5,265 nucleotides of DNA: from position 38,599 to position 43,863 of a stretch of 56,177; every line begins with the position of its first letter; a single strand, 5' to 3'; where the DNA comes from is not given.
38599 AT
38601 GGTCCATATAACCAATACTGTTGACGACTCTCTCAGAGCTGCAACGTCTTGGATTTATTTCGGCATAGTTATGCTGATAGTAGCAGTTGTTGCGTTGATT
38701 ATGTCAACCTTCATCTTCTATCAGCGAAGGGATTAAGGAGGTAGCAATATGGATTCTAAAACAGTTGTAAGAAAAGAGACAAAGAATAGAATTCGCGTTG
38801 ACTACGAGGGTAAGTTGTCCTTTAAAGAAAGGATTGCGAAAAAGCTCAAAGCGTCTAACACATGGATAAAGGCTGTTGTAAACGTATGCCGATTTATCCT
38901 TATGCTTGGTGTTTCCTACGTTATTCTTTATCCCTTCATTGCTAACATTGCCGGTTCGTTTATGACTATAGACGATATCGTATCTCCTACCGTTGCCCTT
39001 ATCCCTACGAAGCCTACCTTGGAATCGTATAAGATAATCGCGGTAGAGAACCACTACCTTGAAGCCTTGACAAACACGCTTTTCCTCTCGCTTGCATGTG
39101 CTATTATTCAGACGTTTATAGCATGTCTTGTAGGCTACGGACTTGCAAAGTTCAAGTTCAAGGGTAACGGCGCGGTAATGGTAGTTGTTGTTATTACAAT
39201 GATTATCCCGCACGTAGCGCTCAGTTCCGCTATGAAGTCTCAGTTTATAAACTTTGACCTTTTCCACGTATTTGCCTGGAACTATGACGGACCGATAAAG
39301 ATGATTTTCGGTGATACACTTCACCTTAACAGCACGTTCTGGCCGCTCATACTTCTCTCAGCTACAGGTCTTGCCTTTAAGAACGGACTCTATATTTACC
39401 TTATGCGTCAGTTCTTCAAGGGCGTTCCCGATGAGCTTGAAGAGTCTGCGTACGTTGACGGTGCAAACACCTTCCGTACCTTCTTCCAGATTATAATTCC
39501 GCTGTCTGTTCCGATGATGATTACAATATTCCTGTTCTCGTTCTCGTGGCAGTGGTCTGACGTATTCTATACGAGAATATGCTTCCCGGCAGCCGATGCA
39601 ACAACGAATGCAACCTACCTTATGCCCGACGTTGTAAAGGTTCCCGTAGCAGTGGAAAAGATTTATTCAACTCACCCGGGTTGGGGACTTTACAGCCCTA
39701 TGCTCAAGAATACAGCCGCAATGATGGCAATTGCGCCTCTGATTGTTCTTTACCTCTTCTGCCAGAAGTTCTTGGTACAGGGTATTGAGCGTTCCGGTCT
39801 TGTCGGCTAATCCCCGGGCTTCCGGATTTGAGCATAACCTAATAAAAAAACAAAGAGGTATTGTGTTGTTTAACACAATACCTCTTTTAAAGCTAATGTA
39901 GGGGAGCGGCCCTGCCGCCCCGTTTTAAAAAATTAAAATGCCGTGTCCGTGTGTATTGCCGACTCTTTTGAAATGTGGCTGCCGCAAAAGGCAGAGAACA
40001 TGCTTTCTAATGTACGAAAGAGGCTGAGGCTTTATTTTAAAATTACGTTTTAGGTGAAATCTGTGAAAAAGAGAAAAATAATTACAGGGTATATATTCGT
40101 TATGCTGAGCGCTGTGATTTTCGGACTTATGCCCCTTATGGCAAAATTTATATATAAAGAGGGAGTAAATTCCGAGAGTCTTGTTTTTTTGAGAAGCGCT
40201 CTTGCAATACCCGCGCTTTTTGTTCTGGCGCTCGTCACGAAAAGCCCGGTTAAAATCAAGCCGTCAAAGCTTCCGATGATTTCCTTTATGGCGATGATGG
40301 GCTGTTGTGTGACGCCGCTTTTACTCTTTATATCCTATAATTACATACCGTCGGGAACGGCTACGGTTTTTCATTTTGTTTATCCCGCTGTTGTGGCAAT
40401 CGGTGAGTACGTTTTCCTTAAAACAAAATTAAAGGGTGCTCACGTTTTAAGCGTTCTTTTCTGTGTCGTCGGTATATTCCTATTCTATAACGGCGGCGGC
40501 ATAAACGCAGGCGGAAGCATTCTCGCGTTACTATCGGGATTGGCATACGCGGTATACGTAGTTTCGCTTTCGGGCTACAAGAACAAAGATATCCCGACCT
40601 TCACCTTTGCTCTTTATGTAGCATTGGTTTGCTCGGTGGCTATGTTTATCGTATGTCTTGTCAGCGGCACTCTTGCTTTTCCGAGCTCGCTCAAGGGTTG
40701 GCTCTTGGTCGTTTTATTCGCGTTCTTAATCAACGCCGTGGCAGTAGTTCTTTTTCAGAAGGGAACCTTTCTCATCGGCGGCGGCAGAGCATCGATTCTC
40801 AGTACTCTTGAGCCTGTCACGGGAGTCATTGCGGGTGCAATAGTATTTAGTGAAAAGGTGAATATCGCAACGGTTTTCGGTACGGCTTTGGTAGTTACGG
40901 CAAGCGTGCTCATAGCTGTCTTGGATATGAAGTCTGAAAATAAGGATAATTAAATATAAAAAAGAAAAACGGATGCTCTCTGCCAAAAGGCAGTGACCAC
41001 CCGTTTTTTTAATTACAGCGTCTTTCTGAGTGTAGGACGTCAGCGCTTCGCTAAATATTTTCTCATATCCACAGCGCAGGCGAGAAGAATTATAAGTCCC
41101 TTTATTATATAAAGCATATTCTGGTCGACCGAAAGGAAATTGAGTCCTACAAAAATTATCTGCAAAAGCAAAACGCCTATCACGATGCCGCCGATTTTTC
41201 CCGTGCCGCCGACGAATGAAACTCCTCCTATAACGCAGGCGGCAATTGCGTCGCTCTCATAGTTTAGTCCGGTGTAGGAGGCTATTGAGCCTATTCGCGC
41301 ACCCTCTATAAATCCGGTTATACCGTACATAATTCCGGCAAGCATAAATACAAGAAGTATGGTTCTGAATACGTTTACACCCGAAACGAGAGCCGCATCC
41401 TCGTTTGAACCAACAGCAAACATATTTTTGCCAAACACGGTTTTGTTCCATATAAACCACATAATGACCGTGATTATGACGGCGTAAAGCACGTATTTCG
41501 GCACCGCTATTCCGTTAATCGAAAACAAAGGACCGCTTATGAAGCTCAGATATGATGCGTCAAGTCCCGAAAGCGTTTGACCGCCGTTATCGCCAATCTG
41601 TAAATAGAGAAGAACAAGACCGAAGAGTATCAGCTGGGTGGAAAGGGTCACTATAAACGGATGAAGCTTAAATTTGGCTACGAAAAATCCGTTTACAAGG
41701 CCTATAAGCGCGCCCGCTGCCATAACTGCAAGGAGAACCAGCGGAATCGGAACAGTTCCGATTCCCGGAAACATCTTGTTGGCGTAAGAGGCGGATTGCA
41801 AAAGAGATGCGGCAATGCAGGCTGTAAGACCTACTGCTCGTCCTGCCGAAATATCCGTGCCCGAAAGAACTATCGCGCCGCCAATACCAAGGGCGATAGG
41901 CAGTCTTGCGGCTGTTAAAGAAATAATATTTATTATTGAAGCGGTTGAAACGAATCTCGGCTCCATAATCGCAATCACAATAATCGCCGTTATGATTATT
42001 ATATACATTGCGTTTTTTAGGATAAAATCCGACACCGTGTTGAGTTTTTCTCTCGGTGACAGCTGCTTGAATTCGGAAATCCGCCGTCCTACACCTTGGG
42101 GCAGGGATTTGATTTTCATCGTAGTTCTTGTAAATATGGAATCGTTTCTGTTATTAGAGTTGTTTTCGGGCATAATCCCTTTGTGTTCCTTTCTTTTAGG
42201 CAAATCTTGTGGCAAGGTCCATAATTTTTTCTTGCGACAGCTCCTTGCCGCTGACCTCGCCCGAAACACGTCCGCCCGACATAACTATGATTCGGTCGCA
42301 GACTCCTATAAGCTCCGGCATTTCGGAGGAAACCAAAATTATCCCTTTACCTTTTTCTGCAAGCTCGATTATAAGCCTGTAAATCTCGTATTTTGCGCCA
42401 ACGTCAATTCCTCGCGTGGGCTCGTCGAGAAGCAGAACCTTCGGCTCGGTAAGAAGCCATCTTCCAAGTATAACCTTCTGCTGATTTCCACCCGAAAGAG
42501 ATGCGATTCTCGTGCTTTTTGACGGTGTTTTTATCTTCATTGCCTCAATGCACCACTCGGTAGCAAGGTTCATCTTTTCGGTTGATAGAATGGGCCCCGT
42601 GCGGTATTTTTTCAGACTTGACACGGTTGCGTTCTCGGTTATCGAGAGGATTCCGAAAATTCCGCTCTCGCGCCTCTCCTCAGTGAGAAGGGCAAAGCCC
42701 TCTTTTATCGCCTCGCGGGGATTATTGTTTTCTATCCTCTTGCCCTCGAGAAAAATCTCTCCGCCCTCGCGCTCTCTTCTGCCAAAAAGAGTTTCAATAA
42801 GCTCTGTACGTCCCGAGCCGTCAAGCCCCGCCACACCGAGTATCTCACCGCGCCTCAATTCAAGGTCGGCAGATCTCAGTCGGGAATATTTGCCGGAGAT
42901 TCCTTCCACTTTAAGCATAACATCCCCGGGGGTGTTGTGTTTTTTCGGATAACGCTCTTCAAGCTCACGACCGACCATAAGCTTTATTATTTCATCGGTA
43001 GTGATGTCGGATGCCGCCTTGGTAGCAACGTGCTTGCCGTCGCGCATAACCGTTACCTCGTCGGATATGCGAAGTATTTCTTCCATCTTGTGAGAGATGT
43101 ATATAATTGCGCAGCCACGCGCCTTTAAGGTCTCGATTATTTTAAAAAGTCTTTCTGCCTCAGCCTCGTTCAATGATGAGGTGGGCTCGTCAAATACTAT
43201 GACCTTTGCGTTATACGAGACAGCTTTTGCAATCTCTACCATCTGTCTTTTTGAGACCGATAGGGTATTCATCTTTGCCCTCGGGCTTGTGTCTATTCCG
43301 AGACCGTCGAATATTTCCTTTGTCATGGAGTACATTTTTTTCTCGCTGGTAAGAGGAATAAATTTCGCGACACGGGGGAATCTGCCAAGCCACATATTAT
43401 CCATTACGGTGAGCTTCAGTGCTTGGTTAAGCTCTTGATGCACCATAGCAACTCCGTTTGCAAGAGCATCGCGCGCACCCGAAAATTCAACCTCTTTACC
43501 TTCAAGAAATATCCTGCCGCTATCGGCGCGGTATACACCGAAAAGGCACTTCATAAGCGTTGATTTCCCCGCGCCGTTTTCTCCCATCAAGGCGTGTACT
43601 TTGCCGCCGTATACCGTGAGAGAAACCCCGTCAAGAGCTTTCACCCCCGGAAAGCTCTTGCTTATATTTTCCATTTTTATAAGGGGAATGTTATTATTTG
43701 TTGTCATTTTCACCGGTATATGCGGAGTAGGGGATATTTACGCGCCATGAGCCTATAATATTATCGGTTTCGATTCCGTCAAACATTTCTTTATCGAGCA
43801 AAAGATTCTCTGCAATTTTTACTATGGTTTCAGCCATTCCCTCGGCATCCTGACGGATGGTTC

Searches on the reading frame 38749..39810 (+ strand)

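Call 3: search_protein_families(library=pfam, proteins=[window:38749-39810:+], max_evalue=0.01)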
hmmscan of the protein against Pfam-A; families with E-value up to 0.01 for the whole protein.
window:38749-39810:+ (353 aa): 1 family
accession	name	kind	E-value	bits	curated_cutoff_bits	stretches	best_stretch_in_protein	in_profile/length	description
PF00528.27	BPD_transp_1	-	1.6e-13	51.3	26.4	1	127-279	3-132/184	Binding-protein-dependent transport system inner membrane component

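Call 9: search_protein_families(library=ncbifam, proteins=[window:38749-39810:+], max_evalue=0.01)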
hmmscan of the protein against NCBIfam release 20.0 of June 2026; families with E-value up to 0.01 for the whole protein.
window:38749-39810:+ (353 aa): 14 families
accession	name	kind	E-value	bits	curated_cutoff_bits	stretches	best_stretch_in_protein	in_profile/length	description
NF008231.0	PRK10998.1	equivalog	5.3e-16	59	261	1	51-350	19-293/296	maltose ABC transporter permease MalG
NF040932.1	ABC_arch_GlcU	equivalog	4.4e-14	52.8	340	1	52-347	9-265/272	glucose ABC transporter permease GlcU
NF008210.0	PRK10973.1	equivalog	2.5e-12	47.1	297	1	216-346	159-276/281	sn-glycerol-3-phosphate ABC transporter permease UgpE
NF040839.1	tungstate_WtpB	equivalog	9.9e-12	45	340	1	69-271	10-196/251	tungstate ABC transporter permease WtpB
NF007047.0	PRK09500.1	equivalog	1.3e-09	38.1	326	2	89-170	42-123/257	spermidine/putrescine ABC transporter permease PotC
NF006939.0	PRK09421.1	equivalog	1.8e-08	34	262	1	100-267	5-160/230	molybdate ABC transporter permease subunit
TIGR01581.1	Mo_ABC_porter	hypoth_equivalog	2.7e-08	33.6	210.3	1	106-265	18-168/225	ABC transporter permease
TIGR02139.1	permease_CysT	equivalog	2.4e-07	30.6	246.1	1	87-267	32-199/265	sulfate ABC transporter permease subunit CysT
TIGR02141.1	modB_ABC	equivalog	4.8e-07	29.6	182.6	1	111-266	4-146/208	molybdate ABC transporter permease subunit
NF007044.0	PRK09497.1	equivalog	1.7e-05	24.4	348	1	48-262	9-212/285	spermidine/putrescine ABC transporter permease PotB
NF008232.0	PRK10999.1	equivalog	5.1e-05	22.2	392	1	218-265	393-444/520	maltose ABC transporter permease MalF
TIGR00969.1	3a0106s02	subfamily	0.00037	20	240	0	227-266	170-209/272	sulfate ABC transporter permease subunit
TIGR03262.1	PhnU2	equivalog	0.001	17.8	593.25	1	90-265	317-474/546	putative 2-aminoethylphosphonate ABC transporter permease subunit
TIGR00974.1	3a0107s02c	equivalog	0.0075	15.4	193.45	0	220-264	149-193/272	phosphate ABC transporter permease PstA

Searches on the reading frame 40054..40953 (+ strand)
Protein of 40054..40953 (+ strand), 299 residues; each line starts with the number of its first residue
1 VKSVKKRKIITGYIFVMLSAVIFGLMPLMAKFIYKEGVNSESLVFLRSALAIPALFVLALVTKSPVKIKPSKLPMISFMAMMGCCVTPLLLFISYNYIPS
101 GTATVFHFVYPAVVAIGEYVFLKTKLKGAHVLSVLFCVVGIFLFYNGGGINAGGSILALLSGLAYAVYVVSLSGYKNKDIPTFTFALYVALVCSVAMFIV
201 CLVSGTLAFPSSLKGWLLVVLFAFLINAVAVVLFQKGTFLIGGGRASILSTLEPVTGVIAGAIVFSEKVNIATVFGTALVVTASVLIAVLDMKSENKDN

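Call 8: search_protein_families(library=pfam, proteins=[window:40054-40953:+], max_evalue=0.001)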
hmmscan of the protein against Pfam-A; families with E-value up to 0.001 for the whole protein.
window:40054-40953:+ (299 aa): 1 family
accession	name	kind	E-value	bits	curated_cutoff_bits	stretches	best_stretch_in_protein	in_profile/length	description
PF00892.27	EamA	-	4.6e-33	114.8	28.2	2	11-145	2-134/135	EamA-like transporter family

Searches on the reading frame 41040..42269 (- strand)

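Call 8: search_protein_families(library=pfam, proteins=[window:41040-42269:-], max_evalue=0.001)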
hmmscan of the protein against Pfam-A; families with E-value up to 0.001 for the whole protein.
window:41040-42269:- (409 aa): 1 family
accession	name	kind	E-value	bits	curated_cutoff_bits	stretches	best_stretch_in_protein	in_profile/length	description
PF02653.21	BPD_transp_2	-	4.2e-34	118.3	26.8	1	112-397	2-268/269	Branched-chain amino acid transport system / permease component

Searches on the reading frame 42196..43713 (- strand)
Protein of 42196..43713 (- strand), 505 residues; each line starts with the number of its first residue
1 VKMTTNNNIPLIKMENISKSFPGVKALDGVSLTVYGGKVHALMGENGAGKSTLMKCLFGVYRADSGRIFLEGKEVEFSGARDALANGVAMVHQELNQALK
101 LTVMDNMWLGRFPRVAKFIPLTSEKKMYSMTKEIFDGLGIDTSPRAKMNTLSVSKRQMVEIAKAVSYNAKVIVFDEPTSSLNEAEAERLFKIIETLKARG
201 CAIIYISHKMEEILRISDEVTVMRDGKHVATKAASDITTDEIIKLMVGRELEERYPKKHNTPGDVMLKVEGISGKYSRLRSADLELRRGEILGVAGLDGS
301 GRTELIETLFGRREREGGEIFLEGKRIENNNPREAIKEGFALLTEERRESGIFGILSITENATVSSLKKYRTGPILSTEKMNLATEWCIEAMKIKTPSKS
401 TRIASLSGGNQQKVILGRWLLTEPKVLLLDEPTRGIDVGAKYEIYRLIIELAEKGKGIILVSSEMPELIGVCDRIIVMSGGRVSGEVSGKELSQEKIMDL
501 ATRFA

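Call 8: search_protein_families(library=pfam, proteins=[window:42196-43713:-], max_evalue=0.001)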
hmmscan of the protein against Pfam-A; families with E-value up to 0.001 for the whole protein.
window:42196-43713:- (505 aa): 6 families
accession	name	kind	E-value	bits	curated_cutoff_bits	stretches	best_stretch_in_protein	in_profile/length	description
PF00005.33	ABC_tran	-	2.1e-51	174.5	25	2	27-179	1-137/137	ABC transporter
PF13304.12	AAA_21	-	4.5e-11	43.8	27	0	419-462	251-297/304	AAA domain, putative AbiEii toxin, Type IV TA system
PF13191.12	AAA_16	-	8.4e-07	30.1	32.6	0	42-85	29-74/167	AAA ATPase domain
PF13401.12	AAA_22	-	0.00013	22.8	27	0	39-181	7-96/130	AAA domain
PF02463.25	SMC_N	-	0.00035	20.5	40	0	38-58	25-46/220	RecF/RecN/SMC N terminal domain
PF09818.15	ABC_ATPase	-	0.00046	19.7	23.2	0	141-225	149-248/283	P-loop domain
